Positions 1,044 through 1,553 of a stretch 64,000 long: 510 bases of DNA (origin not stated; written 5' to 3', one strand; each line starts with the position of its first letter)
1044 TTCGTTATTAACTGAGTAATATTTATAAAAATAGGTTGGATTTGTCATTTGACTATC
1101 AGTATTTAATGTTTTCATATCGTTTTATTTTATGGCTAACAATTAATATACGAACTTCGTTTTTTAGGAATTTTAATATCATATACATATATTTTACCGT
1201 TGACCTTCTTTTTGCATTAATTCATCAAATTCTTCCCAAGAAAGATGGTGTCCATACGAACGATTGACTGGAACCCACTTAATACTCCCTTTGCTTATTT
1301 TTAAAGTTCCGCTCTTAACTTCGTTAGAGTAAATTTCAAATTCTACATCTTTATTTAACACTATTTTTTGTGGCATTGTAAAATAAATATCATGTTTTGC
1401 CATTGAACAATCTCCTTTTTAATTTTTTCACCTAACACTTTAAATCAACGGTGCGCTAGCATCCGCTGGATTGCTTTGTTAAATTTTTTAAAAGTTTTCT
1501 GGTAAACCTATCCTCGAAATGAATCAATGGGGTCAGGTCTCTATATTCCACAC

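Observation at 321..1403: DUF2971 protein plus upstream 69-aa ORF as candidate toxin/effector pair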

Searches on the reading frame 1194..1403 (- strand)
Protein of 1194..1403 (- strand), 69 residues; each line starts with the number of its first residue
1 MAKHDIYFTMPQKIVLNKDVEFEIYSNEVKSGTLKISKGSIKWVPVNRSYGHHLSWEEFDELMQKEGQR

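Call 3: search_protein_families(library=pfam, proteins=[window:1194-1403:-], max_evalue=0.1)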
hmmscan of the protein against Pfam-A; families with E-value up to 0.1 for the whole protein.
window:1194-1403:- (69 aa): 1 family
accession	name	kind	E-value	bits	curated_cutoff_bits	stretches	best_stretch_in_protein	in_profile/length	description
PF03434.18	DUF276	-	0.0098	15.6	25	1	5-51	145-191/291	DUF276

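Call 6: search_protein_families(library=ncbifam, proteins=[window:1194-1403:-], max_evalue=0.1)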
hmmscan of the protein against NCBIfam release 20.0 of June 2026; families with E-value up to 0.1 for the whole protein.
window:1194-1403:- (69 aa): 0 families

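Call 7: search_protein_families(library=padloc, proteins=[window:1194-1403:-], max_evalue=0.1)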
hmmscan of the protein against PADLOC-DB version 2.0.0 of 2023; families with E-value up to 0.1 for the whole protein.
window:1194-1403:- (69 aa): 0 families

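Call 8: search_protein_families(library=phrogs, proteins=[window:1194-1403:-], max_evalue=0.1)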
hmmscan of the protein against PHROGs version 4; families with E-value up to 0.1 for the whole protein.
window:1194-1403:- (69 aa): 0 families

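Call 14: find_homologous_proteins(query=window:1194-1403:-, max_evalue=0.01)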
Query window:1194-1403:- (69 aa): 3 proteins with E <= 0.01 among 3 candidates.
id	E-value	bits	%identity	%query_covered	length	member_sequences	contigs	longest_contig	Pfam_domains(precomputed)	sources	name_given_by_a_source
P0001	7.3e-40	151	100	100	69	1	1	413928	-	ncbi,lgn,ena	-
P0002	2.7e-35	137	90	100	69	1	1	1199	-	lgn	-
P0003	1.2e-19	87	57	97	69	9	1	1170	-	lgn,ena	-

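Call 15: find_encoding_contigs(protein=P0002, flank=10000)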
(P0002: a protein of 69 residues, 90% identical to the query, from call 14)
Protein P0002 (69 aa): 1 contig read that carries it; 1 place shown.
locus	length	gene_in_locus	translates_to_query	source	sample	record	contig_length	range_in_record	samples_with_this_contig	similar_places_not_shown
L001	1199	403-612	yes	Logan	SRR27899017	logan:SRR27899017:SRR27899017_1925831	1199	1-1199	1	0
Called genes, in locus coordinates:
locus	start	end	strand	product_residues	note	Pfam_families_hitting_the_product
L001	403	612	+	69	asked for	-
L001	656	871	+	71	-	PF10049:DUF2283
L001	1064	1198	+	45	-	?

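Call 16: find_encoding_contigs(protein=P0003, flank=10000)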
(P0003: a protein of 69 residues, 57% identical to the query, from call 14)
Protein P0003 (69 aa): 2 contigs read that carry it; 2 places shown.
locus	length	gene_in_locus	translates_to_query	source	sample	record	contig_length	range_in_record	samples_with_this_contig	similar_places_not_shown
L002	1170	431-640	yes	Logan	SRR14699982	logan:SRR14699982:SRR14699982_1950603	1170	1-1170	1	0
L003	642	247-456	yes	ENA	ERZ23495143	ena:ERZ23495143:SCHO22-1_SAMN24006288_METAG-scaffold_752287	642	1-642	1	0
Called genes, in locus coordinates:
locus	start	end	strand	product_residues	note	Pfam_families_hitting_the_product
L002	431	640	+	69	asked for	-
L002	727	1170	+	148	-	?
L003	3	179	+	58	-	?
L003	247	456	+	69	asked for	-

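Call 17: find_encoding_contigs(protein=P0001, flank=10000)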
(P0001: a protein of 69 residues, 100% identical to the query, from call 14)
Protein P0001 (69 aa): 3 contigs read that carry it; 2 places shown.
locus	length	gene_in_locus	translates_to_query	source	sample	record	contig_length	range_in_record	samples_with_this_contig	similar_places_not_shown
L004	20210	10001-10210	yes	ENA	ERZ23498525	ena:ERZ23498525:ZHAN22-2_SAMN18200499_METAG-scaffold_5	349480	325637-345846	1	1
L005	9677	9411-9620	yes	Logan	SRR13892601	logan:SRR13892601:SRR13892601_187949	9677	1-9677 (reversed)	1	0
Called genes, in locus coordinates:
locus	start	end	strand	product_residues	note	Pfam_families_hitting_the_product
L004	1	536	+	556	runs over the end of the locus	PF00749:tRNA-synt_1c, PF03950:tRNA-synt_1c_C, PF20974:tRNA-synt_1c_C2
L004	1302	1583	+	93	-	-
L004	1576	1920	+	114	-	PF11969:DcpS_C, PF01230:HIT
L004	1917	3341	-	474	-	PF21269:TreT_GT1, PF20706:GT4-conflict, PF00534:Glycos_transf_1, PF13692:Glyco_trans_1_4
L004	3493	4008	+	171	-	PF07998:Peptidase_M54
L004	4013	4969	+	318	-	PF01661:Macro, PF00293:NUDIX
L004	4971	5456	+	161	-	PF05991:NYN_YacP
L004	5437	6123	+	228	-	PF01694:Rhomboid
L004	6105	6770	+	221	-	PF00730:HhH-GPD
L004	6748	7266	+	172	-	PF14385:DUF4416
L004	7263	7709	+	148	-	PF04463:2-thiour_desulf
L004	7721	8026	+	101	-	PF02575:YbaB_DNA_bd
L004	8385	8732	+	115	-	-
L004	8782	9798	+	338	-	PF15731:MqsA_antitoxin, PF01381:HTH_3 (weak), PF13274:SocA_Panacea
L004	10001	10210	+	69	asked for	-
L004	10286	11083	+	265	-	PF11185:DUF2971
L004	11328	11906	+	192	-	-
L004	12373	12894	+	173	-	PF25559:DUF7931 (weak)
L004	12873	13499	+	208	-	-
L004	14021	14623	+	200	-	PF13338:AbiEi_4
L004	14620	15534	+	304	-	PF08843:AbiEii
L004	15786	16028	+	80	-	PF01402:RHH_1 (weak)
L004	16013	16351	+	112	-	PF02452:PemK_toxin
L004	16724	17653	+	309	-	-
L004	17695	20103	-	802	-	PF01564:Spermine_synth (weak)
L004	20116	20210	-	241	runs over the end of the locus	PF01135:PCMT, PF00398:RrnaAD (weak)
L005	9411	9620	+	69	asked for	-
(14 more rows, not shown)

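Call 30: search_protein_representatives(alignment_id=A1)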
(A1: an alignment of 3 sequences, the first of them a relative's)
Query: 3 sequences, 69 profile positions. Proteins with E-value up to 0.001 (for the whole library): 690; up to 1e-10: 115; up to 1e-30: 0. The best 150 are listed.
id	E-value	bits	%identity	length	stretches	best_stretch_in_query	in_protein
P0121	1.7e-22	95.0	-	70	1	1-65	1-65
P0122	2.8e-21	91.1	-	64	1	1-48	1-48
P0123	4.3e-21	90.6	-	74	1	1-67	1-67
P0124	5.2e-18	80.7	-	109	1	1-68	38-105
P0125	1.0e-17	79.8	-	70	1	5-68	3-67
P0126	3.5e-17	78.0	-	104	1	1-68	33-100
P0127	3.9e-17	77.9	-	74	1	1-66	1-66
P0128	7.0e-17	77.1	-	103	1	1-68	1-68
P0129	9.0e-17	76.7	-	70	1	1-68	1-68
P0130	1.3e-16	76.2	-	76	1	1-69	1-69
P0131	1.5e-16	76.0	-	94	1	1-68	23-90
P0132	2.4e-16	75.4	-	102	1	1-68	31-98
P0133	3.5e-16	74.8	-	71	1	1-68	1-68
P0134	3.6e-16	74.8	-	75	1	1-67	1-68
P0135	6.1e-16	74.1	-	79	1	1-68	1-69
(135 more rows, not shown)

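Call 36: search_protein_families(library=pfam, alignment_id=A2, max_evalue=0.01)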
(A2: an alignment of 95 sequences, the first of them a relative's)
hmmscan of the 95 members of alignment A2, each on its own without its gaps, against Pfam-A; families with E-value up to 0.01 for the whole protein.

A. member 1, P0001 (69 aa): 1 family
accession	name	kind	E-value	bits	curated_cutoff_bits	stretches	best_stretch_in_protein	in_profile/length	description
PF03434.18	DUF276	-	0.0098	15.6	25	1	5-51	145-191/291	DUF276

B. families by the number of members that match (of 95 scanned): 2 families
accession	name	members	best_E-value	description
PF03434.18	DUF276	2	0.0062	DUF276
PF17292.8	POB3_N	1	0.0041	POB3-like N-terminal PH domain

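Call 37: search_solved_structures(query=A2, max_evalue=1)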
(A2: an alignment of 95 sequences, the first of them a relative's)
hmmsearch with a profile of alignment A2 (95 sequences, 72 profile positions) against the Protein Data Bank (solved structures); distinct sequences matched with E-value up to 1: 3.
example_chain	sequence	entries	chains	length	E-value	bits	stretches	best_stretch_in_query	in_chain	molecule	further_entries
4ywh_A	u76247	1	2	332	0.29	14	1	6-35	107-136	ABC TRANSPORTER SOLUTE BINDING PROTEIN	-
4f7u_Q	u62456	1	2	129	0.62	12.9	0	32-58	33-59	Methylosome subunit pICln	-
3m9w_A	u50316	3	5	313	0.97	12.3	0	6-35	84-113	D-xylose-binding periplasmic protein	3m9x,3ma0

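Call 41: find_homologous_proteins(query=A2, max_evalue=0.00001)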
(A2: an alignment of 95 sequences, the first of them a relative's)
Query A2 (95 sequences) (69 aa, profile of the alignment): 169 proteins with E <= 0.00001 among 1151 candidates; the best 120 are listed.
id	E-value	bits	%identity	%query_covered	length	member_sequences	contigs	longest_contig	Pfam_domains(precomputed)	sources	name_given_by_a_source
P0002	3.2e-27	112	90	100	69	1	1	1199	-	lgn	-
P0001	3.7e-27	111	100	100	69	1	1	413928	-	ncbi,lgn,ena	-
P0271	8.5e-27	110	58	100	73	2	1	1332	-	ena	-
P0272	4.7e-26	108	55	100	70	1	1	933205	-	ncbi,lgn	ncbi:hypothetical protein JCM12298_26730 [Desulfothermus naphthae]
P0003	3.4e-25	105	57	97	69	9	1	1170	-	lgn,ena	-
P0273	3.4e-24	102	48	93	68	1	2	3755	-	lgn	-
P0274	7.6e-24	101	44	93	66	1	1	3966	-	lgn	-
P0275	7.8e-24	101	44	94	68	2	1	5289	-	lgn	-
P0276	1.8e-23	100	45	100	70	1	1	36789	-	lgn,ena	-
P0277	5.9e-23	98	49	99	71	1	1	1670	-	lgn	-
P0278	7.5e-23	98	50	93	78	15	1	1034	-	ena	-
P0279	7.5e-23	98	42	97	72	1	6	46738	-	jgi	jgi:hypothetical protein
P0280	8.9e-23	97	41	100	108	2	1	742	-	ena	-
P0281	1.0e-22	97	49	100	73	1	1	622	-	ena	-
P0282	1.1e-22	97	41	97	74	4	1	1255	-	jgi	jgi:hypothetical protein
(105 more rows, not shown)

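Call 42: find_encoding_contigs(protein=P0272, flank=4000, max_places=3)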
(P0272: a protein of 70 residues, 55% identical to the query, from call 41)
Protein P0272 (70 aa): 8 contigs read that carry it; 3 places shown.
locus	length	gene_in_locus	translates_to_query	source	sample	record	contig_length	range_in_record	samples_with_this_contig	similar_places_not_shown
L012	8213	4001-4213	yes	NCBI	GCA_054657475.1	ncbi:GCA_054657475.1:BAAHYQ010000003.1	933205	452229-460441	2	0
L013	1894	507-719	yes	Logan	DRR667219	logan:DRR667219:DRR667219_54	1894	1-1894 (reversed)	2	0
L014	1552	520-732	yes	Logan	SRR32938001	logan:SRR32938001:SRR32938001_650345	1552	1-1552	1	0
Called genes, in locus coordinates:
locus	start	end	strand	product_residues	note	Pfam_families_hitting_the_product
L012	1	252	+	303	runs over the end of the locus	PF01582:TIR, PF13676:TIR_2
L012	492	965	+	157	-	-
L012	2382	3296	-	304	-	PF13495:Phage_int_SAM_4, PF00589:Phage_integrase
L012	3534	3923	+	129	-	-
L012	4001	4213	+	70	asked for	-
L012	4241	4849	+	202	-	-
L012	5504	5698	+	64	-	-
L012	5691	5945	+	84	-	PF05016:ParE_toxin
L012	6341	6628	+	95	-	PF01909:NTP_transf_2, PF18765:Polbeta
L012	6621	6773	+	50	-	-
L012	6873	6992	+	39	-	PF01934:HepT-like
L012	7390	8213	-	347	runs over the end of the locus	PF14319:Zn_Tnp_IS91, PF04986:Y2_Tnp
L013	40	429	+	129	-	-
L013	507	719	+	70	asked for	-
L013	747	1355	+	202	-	-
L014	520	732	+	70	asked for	-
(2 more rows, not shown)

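Call 43: find_encoding_contigs(protein=P0276, flank=4000, max_places=3)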
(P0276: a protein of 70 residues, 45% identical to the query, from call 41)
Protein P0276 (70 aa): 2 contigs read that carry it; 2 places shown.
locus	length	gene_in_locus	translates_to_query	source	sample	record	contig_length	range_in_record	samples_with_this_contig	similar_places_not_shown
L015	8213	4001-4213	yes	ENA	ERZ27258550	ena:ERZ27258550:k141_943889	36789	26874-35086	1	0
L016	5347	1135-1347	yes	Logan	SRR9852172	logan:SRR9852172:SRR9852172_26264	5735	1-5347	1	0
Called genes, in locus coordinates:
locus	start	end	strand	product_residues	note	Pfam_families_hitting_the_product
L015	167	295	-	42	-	-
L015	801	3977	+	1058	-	PF01555:N6_N4_Mtase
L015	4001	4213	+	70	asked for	-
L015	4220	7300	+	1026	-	-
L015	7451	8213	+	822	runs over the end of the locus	?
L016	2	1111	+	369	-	?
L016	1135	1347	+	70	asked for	-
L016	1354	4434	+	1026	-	-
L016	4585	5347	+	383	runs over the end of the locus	?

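Call 44: find_encoding_contigs(protein=P0279, flank=4000, max_places=6)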
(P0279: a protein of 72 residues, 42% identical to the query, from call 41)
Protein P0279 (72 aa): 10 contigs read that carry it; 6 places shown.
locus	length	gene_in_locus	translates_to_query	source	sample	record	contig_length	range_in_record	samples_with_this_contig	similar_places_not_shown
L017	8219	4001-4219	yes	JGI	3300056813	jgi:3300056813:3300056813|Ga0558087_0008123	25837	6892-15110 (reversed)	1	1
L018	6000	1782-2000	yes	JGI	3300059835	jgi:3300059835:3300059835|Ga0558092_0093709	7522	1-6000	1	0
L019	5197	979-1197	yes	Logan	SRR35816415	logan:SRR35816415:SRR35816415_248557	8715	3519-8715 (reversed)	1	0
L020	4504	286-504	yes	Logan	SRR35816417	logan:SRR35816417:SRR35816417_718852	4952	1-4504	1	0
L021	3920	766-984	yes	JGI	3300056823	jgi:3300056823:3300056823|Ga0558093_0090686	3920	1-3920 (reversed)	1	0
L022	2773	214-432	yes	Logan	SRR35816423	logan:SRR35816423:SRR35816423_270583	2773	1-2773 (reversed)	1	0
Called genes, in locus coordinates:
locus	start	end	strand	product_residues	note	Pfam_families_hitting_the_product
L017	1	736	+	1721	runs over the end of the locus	PF04851:ResIII, PF00176:SNF2-rel_dom, PF00270:DEAD, PF00271:Helicase_C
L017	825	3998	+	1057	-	PF01555:N6_N4_Mtase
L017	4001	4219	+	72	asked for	-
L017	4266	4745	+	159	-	PF22014:DUF6932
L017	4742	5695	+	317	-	-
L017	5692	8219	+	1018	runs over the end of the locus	PF04851:ResIII (weak)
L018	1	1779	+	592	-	?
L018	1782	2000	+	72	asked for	-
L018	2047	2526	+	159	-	PF22014:DUF6932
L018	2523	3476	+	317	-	-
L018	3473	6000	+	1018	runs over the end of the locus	PF04851:ResIII (weak)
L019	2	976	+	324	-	?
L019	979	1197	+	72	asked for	-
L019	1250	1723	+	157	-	PF22014:DUF6932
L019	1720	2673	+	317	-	-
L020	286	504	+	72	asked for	-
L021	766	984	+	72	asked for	-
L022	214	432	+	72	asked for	-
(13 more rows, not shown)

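Call 45: predict_structure(alignment_id=A2)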
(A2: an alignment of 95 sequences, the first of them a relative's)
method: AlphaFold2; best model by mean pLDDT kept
length: 69 residues; sequences in the alignment: 95
mean_pLDDT: 80.6   pTM: 0.61
mean pLDDT of the five models: 80.6, 76.3, 75.7, 72.6, 72.3
residues with pLDDT >= 90: 28; 70-90: 22; 50-70: 15; < 50: 4
segments of 3 or more residues with pLDDT < 50: none
pLDDT, mean of each block of 10 residues (from residue 1): 56 56 89 90 90 94 91
secondary structure, 60 per line:
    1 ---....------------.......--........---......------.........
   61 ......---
elements in order: E4-7 E20-26 E29-36 E40-45 E52-55 H56-66

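Call 52: fold_search(model_id=the predicted structure, library=pdb)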
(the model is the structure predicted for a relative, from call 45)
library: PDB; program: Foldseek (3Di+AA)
matches with E <= 10: 439; with E <= 0.001: 0
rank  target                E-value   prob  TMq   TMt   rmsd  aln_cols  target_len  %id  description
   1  4pso_A                2.1e-01  0.87  0.42  0.17   6.4        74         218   11  Crystal structure of apeThermo-DBP-RP2 bound to ssDNA dT10 (released 2014-04-30)
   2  4psn_B                3.5e-01  0.66  0.38  0.15   6.6        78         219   10  Crystal structure of apeThermo-DBP-RP2 (released 2014-04-30)
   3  4pso_B                5.5e-01  0.63  0.42  0.17   6.4        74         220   12  Crystal structure of apeThermo-DBP-RP2 bound to ssDNA dT10 (released 2014-04-30)
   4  9tpm                  7.3e-01  0.85  0.52  0.18   8.2        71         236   15  Structure of LolB from Porphyromonas gingivalis (released 2026-02-18)
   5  4f7u_P                8.7e-01  0.51  0.37  0.24   9.5        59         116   17  The 6S snRNP assembly intermediate (released 2013-01-30)
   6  4psn_C                1.0e+00  0.41  0.39  0.16   6.1        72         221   11  Crystal structure of apeThermo-DBP-RP2 (released 2014-04-30)
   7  3r9y                  1.0e+00  0.13  0.27  0.14  14.2        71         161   14  Crystal Structure of StWhy2 K67A (form I) (released 2011-09-28)
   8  3uep_A                1.2e+00  0.25  0.33  0.28   8.6        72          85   10  Crystal structure of YscQ-C from Yersinia pseudotuberculosis (released 2012-04-04)
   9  7yov_A                1.2e+00  0.87  0.47  0.03   3.3        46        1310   22  Cryo-EM structure of RNA polymerase in complex with P protein tetramer of Newcastle disease virus (released 2023-02-15)
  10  4psn_A                1.2e+00  0.35  0.39  0.16   6.3        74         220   12  Crystal structure of apeThermo-DBP-RP2 (released 2014-04-30)
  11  4khb_B                1.4e+00  0.30  0.32  0.13  12.6        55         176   16  Structure of the Spt16D Pob3N heterodimer (released 2013-05-29)
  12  1t0n_A                1.4e+00  0.25  0.36  0.12   6.9        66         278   11  Conformational switch in polymorphic H-2K molecules containing an HSV peptide (released 2004-11-23)
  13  2ol3_H                1.4e+00  0.23  0.35  0.12   7.0        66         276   11  crystal structure of BM3.3 ScFV TCR in complex with PBM8-H-2KBM8 MHC class I molecule (released 2007-04-03)
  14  6hgc_B                1.4e+00  0.54  0.34  0.12   3.0        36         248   14  Structure of Calypso in complex with DEUBAD of ASX (released 2019-01-23)
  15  9blu_A                1.6e+00  0.07  0.26  0.06  14.0        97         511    8  Structure of the human mitochondrial Hsp70 (mortalin; R126W mutant) missing SBD-a lid bound to nucleotide exchange fac (released 2025-01-15)
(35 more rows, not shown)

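Call 70: find_related_loci(query=A6, collection=metagenome_contigs, flank=4000)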
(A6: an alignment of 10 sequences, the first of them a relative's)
Query A6 (69 aa) in metagenome_contigs; peptide patterns used: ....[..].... (x = any residue, [..] = any of these).
83 stretches matched a pattern; 66 encode a relative of the query (tblastn E <= 1e-3); 66 distinct loci.
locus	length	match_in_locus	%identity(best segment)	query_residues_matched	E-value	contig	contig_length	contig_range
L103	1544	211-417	57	1-69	2e-25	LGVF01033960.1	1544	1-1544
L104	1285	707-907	58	1-67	2e-25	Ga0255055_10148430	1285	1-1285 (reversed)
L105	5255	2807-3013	58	1-69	2e-24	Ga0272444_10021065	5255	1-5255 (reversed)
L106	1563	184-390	59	1-69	2e-23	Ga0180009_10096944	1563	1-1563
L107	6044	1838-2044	49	1-69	3e-21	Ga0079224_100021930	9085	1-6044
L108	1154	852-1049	45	4-69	4e-20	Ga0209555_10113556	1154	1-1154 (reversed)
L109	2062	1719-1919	48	3-69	2e-19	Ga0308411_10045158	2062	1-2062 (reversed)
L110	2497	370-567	48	4-69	2e-19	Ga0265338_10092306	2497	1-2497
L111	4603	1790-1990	46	3-69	3e-19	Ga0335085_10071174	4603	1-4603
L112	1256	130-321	41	4-67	5e-18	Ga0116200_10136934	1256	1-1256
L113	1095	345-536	45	4-67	4e-18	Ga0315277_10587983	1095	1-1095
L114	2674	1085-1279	43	4-68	1e-17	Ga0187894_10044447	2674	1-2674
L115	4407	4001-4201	37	1-67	2e-17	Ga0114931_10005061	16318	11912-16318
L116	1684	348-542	45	4-68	3e-17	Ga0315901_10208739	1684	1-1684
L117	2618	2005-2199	45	4-68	3e-17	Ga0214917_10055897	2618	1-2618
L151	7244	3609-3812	38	1-67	5e-11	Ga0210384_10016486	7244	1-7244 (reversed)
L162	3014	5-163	45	17-68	1e-9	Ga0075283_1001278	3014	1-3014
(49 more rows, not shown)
